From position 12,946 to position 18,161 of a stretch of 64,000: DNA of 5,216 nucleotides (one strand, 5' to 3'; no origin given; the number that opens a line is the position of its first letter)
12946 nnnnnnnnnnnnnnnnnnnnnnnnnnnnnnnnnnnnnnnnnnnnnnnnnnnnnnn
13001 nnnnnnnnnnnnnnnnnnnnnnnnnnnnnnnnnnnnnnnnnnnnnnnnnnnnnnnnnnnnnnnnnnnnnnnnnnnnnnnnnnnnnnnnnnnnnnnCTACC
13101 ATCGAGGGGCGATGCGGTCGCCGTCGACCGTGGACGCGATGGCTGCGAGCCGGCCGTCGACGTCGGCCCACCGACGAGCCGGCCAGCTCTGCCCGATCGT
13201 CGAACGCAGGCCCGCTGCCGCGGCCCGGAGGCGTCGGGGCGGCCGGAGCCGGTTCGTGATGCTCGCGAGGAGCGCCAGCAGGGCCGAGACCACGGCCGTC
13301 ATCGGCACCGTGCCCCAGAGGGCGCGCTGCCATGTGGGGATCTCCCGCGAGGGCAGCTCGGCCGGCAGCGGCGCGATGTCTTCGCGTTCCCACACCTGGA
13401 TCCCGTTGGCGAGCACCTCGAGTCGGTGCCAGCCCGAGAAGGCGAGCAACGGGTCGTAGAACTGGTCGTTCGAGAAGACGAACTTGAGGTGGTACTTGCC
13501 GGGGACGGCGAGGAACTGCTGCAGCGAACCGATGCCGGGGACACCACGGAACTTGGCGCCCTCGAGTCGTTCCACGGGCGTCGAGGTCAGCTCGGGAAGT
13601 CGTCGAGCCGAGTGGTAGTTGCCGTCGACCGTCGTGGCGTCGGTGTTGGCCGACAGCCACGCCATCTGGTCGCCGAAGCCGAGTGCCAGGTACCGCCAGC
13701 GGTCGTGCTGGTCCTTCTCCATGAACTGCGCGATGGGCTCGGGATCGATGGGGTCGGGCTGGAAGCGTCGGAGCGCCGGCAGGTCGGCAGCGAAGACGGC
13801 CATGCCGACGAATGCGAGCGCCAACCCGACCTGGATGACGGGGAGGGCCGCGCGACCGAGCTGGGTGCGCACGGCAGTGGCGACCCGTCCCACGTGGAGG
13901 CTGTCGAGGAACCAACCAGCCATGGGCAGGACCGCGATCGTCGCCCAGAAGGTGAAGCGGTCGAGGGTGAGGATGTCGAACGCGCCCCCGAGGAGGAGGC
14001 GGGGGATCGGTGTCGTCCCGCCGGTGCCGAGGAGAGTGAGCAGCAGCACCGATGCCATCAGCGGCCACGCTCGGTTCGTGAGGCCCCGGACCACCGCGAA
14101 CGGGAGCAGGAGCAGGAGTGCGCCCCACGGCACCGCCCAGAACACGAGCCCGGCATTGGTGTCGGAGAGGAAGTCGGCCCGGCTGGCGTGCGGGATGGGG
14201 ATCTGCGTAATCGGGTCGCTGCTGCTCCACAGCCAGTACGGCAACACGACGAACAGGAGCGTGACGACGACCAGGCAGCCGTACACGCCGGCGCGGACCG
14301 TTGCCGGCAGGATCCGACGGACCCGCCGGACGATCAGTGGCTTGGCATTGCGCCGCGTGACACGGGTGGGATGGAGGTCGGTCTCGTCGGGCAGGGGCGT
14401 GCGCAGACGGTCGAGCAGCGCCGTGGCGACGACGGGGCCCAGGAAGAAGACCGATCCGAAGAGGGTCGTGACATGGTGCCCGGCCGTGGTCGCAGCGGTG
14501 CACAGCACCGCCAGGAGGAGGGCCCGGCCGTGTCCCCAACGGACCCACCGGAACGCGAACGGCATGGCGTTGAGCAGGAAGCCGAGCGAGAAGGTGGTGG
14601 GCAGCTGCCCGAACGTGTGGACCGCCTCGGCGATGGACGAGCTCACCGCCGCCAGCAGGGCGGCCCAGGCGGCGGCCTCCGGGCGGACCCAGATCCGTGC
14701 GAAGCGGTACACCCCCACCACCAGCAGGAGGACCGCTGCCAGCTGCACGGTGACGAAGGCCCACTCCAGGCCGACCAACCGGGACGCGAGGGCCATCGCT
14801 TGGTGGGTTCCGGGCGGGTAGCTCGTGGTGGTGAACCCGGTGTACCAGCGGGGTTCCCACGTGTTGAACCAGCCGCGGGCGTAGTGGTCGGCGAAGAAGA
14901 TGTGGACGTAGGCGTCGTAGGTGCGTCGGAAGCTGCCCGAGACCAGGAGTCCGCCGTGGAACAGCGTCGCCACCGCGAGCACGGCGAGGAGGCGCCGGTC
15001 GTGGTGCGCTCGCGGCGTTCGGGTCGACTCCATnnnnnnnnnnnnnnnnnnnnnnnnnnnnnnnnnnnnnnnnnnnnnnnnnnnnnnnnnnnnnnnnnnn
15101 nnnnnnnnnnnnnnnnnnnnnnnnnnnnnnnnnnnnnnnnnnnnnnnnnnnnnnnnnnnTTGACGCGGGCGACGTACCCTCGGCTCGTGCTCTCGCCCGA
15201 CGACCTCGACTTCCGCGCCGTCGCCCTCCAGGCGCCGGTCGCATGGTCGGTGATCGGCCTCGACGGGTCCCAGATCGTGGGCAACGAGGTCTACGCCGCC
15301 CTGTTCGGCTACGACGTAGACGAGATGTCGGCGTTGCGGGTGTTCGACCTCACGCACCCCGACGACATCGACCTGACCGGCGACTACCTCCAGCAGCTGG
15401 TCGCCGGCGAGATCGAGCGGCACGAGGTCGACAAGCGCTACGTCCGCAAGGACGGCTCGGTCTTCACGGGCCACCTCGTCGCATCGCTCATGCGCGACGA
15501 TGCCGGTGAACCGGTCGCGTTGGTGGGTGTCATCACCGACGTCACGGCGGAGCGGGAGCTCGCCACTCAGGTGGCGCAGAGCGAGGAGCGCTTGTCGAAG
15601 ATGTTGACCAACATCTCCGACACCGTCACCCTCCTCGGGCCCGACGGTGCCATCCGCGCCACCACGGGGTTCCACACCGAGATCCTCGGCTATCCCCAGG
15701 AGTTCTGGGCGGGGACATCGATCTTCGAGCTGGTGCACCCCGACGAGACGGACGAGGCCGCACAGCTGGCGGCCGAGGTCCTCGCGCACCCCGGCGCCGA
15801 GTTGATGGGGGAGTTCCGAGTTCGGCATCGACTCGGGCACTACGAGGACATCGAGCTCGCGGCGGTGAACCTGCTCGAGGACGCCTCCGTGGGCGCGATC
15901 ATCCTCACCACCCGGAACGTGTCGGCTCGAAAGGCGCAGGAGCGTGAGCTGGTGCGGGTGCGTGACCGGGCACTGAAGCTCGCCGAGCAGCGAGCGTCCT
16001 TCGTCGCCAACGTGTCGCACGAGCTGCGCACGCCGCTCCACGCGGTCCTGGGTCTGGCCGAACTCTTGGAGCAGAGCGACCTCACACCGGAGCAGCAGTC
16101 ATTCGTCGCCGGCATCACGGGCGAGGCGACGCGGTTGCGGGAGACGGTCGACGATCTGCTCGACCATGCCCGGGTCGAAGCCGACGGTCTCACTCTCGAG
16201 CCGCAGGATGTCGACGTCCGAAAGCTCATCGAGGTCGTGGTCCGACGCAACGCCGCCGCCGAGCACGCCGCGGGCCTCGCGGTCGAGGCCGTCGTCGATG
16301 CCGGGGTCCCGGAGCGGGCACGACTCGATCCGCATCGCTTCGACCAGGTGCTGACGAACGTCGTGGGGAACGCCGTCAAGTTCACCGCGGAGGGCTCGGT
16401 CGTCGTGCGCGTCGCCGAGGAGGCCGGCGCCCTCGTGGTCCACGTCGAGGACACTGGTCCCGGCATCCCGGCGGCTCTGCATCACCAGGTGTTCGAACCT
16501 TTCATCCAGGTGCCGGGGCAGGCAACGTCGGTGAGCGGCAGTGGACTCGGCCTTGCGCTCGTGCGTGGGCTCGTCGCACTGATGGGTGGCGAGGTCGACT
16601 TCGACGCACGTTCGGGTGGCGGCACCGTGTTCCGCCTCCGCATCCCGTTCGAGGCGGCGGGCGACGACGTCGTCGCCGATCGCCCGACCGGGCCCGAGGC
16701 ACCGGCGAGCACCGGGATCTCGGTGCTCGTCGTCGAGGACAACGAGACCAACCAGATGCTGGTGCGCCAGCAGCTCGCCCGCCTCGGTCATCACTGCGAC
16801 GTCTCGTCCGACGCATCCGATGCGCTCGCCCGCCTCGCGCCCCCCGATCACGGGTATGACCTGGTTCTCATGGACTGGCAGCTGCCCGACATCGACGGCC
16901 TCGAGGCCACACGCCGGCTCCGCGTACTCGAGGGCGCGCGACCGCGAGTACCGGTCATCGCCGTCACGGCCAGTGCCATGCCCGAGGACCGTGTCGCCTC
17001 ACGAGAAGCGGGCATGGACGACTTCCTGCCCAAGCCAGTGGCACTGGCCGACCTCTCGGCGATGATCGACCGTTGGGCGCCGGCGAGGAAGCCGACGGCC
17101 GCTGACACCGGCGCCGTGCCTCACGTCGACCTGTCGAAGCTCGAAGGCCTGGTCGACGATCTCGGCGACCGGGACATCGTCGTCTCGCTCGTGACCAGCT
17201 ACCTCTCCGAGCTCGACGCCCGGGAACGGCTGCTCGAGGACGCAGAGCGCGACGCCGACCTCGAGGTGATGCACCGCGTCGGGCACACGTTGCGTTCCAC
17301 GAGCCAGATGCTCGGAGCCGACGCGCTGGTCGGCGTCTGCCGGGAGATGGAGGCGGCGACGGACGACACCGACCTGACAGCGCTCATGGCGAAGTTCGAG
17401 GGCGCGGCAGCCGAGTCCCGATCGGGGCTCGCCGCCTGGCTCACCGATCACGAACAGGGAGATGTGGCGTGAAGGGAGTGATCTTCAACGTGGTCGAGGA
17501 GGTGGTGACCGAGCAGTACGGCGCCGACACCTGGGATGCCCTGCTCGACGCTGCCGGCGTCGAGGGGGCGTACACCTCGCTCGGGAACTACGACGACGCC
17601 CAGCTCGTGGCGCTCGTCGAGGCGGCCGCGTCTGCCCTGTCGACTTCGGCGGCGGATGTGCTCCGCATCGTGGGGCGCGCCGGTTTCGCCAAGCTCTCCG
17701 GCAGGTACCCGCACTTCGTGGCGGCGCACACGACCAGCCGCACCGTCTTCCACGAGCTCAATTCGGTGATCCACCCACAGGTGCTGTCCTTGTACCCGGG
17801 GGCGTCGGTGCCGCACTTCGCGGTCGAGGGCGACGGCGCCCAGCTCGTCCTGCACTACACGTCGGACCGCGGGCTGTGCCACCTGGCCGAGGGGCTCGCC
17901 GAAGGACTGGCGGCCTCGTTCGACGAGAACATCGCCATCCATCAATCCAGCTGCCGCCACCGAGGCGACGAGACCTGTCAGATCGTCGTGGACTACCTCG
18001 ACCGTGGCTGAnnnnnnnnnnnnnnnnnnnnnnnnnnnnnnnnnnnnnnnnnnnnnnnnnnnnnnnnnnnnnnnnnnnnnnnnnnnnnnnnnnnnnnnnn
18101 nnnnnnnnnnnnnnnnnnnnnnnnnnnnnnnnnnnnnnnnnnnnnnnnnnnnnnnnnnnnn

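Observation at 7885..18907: Shared CTTGA-N6-CTTGA direct repeat marks four intergenic regions of the cluster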

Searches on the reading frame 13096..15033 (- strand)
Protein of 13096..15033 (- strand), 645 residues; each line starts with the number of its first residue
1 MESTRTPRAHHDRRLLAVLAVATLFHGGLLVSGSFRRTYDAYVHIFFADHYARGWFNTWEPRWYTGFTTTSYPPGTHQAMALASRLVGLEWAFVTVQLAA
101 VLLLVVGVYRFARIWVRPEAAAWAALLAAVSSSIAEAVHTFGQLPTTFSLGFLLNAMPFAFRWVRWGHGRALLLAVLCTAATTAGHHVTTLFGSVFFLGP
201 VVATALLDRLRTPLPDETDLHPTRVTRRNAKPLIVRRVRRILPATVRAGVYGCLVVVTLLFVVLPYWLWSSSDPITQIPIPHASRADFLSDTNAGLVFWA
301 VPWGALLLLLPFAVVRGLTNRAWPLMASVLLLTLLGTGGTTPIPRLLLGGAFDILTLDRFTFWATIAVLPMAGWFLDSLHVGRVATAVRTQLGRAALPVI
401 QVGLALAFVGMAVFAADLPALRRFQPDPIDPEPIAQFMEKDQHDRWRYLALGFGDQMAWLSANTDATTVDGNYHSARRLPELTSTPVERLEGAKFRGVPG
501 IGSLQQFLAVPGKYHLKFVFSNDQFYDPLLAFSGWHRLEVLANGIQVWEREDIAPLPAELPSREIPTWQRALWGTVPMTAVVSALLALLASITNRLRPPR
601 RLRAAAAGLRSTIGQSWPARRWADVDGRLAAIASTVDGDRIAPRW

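Call 10: search_protein_families(library=pfam, proteins=[window:13096-15033:-])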
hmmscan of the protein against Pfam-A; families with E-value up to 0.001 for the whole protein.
window:13096-15033:- (645 aa): 0 families

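Call 17: find_related_loci(query=window:13096-15033:-, collection=genome_contigs, flank=10000)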
Query window:13096-15033:- (645 aa) in genome_contigs; peptide patterns used: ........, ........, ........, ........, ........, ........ (x = any residue, [..] = any of these).
43 stretches matched a pattern; 2 encode a relative of the query (tblastn E <= 1e-3); 2 distinct loci.
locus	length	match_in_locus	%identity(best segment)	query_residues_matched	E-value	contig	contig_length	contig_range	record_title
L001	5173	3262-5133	62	8-640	0e+0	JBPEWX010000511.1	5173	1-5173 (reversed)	MAG: Ilumatobacter sp. isolate MAG09 MAG09_MAG09_511, whole genome shotgun sequence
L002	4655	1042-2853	50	3-574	0e+0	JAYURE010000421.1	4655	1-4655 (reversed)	MAG: Deinococcales bacterium isolate GL116_DN_concoct_233 GL116_DN_concoct_233_420, whole genome shotgun sequence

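Call 25: search_protein_families(library=pfam, proteins=[L001:93-1061:+, L001:344-715:-, L001:949-1776:-, L001:997-1866:+, L001:1736-2824:+, L001:2697-3305:-, L001:2219-2683:-, L001:571-900:-], max_evalue=0.01)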
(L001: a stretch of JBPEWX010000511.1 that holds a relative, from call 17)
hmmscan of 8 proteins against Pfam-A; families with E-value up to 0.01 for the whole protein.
L001:93-1061:+ (322 aa): 0 families

L001:344-715:- (123 aa): 0 families

L001:949-1776:- (275 aa): 0 families

L001:997-1866:+ (289 aa): 3 families
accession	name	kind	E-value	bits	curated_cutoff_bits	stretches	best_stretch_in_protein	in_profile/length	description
PF00486.34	Trans_reg_C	-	1.3e-25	89.7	26.2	1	212-285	1-75/77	Transcriptional regulatory protein, C terminal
PF00072.30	Response_reg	-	3.7e-25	88.7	30.2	1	69-177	1-110/111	Response regulator receiver domain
PF21695.3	GlnR_1st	-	0.0049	17.2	27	1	68-178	2-108/111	Transcription regulator GlnR, N-terminal domain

L001:1736-2824:+ (362 aa): 0 families

L001:2697-3305:- (202 aa): 0 families

L001:2219-2683:- (154 aa): 0 families

L001:571-900:- (109 aa): 0 families

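Call 35: find_related_loci(query=A1, collection=metagenome_contigs, flank=10000)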
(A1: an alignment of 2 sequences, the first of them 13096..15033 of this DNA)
Query A1 (645 aa) in metagenome_contigs; peptide patterns used: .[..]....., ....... (x = any residue, [..] = any of these).
532 stretches matched a pattern; 298 encode a relative of the query (tblastn E <= 1e-3); the best 80 are kept; 80 distinct loci.
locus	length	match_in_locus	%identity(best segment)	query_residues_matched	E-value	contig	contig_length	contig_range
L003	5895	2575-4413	70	23-636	0e+0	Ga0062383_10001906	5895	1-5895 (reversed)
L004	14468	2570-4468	62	12-645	0e+0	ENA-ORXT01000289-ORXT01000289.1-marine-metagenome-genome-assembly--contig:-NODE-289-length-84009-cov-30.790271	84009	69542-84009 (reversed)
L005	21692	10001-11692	65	25-588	0e+0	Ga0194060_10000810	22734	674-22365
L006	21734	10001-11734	64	15-592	0e+0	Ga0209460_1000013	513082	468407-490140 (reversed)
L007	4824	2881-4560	64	33-592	0e+0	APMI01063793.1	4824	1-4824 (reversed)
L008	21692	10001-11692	63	25-588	0e+0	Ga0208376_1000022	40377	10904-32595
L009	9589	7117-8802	65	13-574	0e+0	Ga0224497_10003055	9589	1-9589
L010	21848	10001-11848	58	24-626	0e+0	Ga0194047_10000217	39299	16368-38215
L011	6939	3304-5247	59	25-643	0e+0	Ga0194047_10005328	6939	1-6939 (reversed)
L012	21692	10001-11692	64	25-588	0e+0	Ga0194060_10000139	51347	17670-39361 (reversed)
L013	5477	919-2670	67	5-590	0e+0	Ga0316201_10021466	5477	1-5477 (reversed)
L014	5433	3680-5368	64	26-588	0e+0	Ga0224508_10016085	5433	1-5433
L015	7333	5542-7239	61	24-588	0e+0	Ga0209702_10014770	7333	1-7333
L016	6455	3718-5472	60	5-588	0e+0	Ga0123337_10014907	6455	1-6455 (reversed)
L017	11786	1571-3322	59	14-595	0e+0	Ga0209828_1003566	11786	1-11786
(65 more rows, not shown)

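Call 69: search_protein_families(library=ncbifam, proteins=[window:13096-15033:-], max_evalue=0.01)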
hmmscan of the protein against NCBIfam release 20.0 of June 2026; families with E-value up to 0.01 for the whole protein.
window:13096-15033:- (645 aa): 0 families

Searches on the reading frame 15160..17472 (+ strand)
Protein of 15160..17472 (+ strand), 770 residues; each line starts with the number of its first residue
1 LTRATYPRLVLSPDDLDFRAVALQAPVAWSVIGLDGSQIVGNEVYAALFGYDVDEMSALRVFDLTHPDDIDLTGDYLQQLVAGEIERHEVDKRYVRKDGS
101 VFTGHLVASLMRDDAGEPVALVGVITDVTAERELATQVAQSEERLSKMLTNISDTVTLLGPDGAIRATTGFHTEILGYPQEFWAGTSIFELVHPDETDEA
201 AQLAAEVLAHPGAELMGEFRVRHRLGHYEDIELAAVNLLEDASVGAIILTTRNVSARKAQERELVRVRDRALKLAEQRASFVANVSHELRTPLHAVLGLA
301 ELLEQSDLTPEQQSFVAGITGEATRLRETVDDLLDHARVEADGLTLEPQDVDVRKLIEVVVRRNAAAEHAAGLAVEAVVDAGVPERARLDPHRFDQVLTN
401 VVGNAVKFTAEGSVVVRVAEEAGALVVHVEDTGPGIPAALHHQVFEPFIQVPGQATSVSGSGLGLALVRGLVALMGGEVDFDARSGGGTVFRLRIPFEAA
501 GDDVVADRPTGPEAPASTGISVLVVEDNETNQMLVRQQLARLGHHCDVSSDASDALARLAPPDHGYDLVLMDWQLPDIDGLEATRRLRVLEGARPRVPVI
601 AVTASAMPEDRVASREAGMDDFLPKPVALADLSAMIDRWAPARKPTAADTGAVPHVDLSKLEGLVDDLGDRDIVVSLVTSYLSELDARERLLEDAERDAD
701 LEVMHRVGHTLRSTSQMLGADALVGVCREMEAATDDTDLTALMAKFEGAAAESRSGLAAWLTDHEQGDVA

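Call 10: search_protein_families(library=pfam, proteins=[window:15160-17472:+])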
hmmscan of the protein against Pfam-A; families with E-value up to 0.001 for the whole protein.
window:15160-17472:+ (770 aa): 9 families
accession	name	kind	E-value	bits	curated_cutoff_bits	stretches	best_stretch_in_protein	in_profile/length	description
PF02518.31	HATPase_c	-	1.6e-27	96.5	26.4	1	390-498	2-110/111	Histidine kinase-, DNA gyrase B-, and HSP90-like ATPase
PF00072.30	Response_reg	-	1.7e-24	86.6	30.2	1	522-636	1-110/111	Response regulator receiver domain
PF08447.18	PAS_3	-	6.5e-19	68.4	25.6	2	42-125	5-89/89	PAS fold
PF00512.31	HisKA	-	3.9e-18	65.7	26.9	1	278-341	2-65/66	His Kinase A (phospho-acceptor) domain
PF00989.32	PAS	-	3.3e-14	53.3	22.6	2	18-128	3-113/113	PAS fold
PF08448.16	PAS_4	-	4.3e-10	40.2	23.1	1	24-133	3-110/110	PAS fold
PF13426.13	PAS_9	-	4.9e-09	36.8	27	1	36-130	11-103/103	PAS domain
PF13581.12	HATPase_c_2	-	3.5e-07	30.7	27.4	1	397-494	39-126/127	Histidine kinase-like ATPase domain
PF01627.28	Hpt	-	9.5e-07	29.4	24.6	1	677-734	2-59/84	Hpt domain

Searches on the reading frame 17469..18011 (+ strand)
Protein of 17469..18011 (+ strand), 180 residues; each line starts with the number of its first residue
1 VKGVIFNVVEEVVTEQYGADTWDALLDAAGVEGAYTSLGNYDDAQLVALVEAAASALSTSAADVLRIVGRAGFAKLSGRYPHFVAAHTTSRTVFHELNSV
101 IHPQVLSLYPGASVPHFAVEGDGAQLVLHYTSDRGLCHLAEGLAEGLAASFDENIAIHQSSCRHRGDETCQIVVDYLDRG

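Call 14: search_protein_families(library=pfam, proteins=[window:17469-18011:+], max_evalue=0.01)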
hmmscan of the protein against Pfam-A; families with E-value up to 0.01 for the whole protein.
window:17469-18011:+ (180 aa): 2 families
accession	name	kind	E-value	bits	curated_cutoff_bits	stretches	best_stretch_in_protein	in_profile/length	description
PF07700.20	HNOB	-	6.5e-37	127.4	25.5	1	2-158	1-162/163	Haem-NO-binding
PF02830.23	V4R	-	1.1e-07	32.2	31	1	129-174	13-60/62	V4R domain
